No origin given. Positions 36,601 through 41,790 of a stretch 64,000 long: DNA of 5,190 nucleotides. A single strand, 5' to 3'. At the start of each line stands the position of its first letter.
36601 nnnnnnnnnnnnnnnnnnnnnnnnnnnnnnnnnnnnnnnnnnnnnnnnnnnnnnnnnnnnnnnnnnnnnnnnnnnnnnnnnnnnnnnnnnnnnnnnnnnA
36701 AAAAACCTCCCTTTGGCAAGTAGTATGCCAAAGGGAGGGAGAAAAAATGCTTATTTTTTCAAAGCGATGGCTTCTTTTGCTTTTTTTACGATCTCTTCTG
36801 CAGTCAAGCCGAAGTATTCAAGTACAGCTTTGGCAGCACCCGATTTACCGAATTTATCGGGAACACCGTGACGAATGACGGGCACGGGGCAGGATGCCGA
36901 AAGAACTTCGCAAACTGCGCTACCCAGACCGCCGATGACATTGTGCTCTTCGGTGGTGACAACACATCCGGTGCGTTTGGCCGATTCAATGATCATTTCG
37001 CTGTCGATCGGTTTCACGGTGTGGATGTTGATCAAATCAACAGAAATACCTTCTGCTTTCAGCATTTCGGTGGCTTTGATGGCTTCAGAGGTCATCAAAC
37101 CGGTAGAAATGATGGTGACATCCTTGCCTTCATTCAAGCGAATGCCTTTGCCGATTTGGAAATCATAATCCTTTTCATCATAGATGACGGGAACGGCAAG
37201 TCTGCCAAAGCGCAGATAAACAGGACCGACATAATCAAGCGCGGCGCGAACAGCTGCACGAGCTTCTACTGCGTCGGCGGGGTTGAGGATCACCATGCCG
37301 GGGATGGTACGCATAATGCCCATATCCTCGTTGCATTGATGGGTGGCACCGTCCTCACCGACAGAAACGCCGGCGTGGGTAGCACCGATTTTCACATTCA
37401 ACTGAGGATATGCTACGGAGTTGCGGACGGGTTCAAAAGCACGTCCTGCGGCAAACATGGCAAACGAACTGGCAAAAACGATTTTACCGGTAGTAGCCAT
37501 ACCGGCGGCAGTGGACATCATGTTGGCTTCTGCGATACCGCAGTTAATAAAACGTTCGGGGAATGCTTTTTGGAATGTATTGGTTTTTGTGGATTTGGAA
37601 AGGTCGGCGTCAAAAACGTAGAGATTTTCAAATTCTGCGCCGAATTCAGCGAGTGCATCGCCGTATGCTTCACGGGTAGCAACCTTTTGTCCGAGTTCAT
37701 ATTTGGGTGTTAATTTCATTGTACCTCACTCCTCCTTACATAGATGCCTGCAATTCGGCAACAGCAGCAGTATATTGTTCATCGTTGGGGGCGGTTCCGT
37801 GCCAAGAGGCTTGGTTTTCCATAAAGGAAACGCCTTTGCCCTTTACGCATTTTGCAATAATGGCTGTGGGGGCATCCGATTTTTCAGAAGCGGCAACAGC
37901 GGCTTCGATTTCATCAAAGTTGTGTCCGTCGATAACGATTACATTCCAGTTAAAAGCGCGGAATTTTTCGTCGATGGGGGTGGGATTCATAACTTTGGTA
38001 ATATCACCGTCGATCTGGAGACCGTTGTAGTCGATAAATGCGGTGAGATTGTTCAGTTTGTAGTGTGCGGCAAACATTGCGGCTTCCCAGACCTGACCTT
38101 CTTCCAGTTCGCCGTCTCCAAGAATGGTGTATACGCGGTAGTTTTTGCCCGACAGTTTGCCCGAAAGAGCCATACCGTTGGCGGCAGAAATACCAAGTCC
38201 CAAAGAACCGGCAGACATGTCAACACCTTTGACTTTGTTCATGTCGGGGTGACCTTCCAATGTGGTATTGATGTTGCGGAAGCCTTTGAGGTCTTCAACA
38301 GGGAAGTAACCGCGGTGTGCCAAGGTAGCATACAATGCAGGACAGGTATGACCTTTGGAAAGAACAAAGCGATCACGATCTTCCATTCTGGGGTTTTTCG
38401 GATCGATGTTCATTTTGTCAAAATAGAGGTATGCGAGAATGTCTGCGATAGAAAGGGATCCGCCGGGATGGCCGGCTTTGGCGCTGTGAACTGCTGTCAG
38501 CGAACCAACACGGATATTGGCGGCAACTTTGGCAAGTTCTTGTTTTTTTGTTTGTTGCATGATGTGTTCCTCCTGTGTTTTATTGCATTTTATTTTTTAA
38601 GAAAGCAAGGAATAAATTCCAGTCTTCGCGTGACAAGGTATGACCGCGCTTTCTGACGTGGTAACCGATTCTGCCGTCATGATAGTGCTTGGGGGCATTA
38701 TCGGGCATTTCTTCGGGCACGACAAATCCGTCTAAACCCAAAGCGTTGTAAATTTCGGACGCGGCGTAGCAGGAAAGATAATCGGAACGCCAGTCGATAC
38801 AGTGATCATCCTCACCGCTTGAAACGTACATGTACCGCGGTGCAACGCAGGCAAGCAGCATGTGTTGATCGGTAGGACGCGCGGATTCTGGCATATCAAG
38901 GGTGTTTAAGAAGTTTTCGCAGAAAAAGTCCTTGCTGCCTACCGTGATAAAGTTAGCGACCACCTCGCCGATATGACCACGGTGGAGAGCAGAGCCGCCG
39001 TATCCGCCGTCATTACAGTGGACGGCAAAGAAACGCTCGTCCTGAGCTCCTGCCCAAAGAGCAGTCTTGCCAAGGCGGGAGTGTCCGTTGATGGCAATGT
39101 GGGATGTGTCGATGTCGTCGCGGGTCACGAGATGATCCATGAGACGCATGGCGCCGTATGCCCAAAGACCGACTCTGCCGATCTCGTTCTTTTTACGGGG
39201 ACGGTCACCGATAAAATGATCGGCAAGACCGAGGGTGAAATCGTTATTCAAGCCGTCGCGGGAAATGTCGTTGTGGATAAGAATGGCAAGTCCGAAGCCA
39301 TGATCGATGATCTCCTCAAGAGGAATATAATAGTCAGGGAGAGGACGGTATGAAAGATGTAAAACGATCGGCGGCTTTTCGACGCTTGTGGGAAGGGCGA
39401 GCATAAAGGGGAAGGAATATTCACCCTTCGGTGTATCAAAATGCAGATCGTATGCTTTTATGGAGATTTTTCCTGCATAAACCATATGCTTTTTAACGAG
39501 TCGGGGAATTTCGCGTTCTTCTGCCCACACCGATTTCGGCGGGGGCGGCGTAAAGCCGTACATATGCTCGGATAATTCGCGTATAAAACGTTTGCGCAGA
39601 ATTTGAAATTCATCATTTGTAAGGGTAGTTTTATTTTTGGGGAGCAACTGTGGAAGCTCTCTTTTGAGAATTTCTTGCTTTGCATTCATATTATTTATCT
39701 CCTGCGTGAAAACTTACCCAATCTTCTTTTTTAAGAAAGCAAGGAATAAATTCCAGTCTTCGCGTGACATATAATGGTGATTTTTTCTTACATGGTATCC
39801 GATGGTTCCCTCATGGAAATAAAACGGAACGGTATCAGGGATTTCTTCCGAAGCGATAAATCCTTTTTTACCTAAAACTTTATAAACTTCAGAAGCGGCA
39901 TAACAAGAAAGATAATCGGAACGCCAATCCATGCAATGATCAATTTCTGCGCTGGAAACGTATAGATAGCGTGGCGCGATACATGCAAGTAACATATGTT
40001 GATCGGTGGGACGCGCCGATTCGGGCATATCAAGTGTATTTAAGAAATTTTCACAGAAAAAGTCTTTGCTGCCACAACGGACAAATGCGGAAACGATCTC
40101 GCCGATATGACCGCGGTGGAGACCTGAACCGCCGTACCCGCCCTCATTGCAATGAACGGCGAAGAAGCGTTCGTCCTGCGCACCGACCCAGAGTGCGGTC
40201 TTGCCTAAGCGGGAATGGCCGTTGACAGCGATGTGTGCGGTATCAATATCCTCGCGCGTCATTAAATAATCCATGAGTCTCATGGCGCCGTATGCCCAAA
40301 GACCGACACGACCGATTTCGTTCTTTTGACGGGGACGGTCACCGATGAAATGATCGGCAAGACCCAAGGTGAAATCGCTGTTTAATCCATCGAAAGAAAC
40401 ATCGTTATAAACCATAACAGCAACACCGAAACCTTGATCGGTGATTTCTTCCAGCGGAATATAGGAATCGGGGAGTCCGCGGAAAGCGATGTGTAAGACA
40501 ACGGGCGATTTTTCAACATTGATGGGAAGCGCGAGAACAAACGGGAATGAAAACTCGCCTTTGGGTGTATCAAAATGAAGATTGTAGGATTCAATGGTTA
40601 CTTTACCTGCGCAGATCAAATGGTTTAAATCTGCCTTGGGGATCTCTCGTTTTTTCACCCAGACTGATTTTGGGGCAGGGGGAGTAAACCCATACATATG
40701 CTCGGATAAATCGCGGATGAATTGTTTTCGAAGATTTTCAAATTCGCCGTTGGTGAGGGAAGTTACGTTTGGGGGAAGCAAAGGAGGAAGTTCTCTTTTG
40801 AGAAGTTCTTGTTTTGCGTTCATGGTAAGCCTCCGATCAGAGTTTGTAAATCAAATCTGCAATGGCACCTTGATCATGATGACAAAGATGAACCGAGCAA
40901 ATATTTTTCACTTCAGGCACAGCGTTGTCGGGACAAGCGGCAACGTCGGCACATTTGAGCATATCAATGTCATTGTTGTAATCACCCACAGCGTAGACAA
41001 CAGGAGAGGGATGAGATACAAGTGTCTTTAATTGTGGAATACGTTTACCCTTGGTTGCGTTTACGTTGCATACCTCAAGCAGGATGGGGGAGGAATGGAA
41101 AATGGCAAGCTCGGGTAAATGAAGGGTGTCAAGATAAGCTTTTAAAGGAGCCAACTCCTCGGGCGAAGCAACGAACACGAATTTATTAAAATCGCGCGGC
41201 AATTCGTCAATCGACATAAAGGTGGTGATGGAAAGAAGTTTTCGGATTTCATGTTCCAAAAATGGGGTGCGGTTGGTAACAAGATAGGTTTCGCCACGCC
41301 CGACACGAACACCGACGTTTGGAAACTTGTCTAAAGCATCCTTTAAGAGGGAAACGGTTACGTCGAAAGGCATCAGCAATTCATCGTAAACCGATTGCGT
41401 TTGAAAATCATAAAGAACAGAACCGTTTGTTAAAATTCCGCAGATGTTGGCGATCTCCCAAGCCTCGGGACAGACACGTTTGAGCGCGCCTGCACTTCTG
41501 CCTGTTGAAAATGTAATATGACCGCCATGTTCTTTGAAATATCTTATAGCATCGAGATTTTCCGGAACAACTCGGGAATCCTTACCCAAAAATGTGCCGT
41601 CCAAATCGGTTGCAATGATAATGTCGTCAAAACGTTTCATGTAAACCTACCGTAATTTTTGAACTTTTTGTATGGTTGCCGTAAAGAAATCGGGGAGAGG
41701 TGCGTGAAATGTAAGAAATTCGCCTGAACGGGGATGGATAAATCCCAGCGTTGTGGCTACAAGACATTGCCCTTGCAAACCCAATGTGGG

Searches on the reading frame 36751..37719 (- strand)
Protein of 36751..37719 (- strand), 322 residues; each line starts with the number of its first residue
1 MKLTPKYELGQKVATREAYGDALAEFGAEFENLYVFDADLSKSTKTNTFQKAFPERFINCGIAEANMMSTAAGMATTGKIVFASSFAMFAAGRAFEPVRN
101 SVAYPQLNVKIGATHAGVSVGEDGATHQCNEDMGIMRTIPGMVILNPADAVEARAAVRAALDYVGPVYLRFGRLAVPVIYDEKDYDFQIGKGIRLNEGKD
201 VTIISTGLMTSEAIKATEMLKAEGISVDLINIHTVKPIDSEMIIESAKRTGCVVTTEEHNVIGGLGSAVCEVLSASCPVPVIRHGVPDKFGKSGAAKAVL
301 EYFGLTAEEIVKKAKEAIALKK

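Call 24: search_protein_families(library=pfam, proteins=[window:36751-37719:-], max_evalue=0.001)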
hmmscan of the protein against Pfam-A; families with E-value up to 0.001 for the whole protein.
window:36751-37719:- (322 aa): 4 families
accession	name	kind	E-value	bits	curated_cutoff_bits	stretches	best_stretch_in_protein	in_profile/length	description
PF02779.29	Transket_pyr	-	1.4e-44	152.3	27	1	12-176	2-172/174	Transketolase, pyrimidine binding domain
PF02780.25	Transketolase_C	-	6.9e-35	120.1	25.9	1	190-310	1-124/124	Transketolase, C-terminal domain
PF22613.1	Transketolase_C_1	-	8.9e-06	26.3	27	1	198-306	11-113/113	Transketolase-like TK C-terminal domain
PF17147.9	PFOR_II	-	1.1e-05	26.2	27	1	200-276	2-78/102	Pyruvate:ferredoxin oxidoreductase core domain II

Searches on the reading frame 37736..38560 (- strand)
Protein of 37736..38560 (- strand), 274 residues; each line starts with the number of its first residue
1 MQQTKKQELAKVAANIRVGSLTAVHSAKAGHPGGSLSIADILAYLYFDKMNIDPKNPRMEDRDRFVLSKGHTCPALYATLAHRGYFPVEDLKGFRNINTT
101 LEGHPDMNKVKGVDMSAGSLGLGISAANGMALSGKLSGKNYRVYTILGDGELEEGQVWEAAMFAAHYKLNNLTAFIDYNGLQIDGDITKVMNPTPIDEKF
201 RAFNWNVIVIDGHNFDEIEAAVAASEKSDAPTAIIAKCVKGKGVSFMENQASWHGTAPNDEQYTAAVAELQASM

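Call 24: search_protein_families(library=pfam, proteins=[window:37736-38560:-], max_evalue=0.001)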
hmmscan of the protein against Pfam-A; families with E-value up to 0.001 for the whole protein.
window:37736-38560:- (274 aa): 3 families
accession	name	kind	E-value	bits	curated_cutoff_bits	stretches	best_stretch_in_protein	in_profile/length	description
PF00456.26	Transketolase_N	-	1.5e-59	202.1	22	1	11-262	4-267/334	Transketolase, thiamine diphosphate binding domain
PF13292.11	DXP_synthase_N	-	6.5e-10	39.2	21.2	1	2-184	11-176/274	1-deoxy-D-xylulose-5-phosphate synthase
PF00676.26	E1_dh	-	1e-06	28.4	22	1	112-222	93-204/300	Dehydrogenase E1 component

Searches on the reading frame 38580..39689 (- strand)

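Call 24: search_protein_families(library=pfam, proteins=[window:38580-39689:-], max_evalue=0.001)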
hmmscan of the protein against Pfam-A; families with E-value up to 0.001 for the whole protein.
window:38580-39689:- (369 aa): 1 family
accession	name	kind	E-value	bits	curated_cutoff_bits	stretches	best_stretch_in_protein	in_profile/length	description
PF22244.2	GCE_fung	-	8.2e-22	78.6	27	1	167-318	74-231/231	Glucuronyl esterase, fungi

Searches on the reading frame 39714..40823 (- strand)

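Call 24: search_protein_families(library=pfam, proteins=[window:39714-40823:-], max_evalue=0.001)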
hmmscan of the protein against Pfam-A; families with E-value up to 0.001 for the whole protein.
window:39714-40823:- (369 aa): 1 family
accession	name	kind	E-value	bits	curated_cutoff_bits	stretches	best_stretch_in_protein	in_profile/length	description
PF22244.2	GCE_fung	-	2.2e-22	80.5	27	1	166-318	73-231/231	Glucuronyl esterase, fungi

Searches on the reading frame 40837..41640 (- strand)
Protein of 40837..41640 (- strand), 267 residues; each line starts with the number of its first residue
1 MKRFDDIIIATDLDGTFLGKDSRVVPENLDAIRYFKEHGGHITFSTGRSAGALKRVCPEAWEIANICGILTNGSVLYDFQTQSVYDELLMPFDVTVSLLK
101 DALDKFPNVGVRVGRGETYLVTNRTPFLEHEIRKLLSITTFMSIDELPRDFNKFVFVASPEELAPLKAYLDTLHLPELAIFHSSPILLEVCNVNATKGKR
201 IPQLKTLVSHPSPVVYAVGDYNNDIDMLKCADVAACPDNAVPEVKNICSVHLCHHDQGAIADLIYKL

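Call 24: search_protein_families(library=pfam, proteins=[window:40837-41640:-], max_evalue=0.001)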
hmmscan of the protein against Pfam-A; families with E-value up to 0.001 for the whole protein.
window:40837-41640:- (267 aa): 2 families
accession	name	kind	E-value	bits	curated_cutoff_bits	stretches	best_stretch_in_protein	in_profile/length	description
PF08282.18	Hydrolase_3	-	2.3e-34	119.7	20.9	1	9-264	1-255/255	haloacid dehalogenase-like hydrolase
PF05116.19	S6PP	-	1.8e-06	28.2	20.3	0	7-60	3-56/247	Sucrose-6F-phosphate phosphohydrolase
